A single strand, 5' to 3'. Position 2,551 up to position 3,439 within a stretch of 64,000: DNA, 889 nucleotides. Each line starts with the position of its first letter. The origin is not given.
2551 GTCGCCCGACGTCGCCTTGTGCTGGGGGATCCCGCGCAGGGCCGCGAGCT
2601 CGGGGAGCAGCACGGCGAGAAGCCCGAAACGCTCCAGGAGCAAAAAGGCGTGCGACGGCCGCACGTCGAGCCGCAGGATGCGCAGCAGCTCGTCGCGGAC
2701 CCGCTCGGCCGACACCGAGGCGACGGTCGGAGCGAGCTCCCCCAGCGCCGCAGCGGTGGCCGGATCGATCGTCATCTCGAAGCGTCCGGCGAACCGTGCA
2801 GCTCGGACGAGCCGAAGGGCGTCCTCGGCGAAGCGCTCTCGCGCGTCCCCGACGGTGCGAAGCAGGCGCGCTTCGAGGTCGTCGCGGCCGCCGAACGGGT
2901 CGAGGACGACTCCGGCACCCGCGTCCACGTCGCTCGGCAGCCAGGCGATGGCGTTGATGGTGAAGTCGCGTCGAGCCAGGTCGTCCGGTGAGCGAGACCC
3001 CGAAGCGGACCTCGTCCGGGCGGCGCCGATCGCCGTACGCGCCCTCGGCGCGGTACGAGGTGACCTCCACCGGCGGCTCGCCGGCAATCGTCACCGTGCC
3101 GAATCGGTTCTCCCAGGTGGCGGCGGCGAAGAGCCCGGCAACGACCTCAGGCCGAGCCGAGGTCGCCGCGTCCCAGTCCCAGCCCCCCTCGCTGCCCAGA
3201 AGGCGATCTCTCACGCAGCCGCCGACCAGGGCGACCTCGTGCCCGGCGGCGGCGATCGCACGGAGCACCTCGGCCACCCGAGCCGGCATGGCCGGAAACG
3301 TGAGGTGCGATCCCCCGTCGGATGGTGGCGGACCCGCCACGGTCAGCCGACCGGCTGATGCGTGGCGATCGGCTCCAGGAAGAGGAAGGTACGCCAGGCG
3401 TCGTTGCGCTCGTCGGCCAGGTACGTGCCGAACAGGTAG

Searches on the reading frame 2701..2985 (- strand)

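Call 30: search_protein_families(library=pfam, proteins=[window:2701-2985:-], max_evalue=0.01)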
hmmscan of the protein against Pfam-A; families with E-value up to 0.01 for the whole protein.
seq(95 aa): 2 families
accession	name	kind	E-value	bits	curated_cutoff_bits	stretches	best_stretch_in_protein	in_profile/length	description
PF01743.26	PolyA_pol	-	2e-08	35.1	23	1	1-43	89-126/126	Poly A polymerase head domain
PF12627.12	PolyA_pol_RNAbd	-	0.0013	18.9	22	1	71-95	2-26/64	Probable RNA and SrmB- binding site of polymerase A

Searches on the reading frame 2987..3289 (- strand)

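Call 30: search_protein_families(library=pfam, proteins=[window:2987-3289:-], max_evalue=0.01)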
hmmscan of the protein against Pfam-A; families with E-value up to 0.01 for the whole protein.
seq(101 aa): 1 family
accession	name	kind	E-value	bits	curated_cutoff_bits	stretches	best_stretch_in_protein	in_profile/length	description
PF01743.26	PolyA_pol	-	1.7e-12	48.3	23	1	21-98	3-85/126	Poly A polymerase head domain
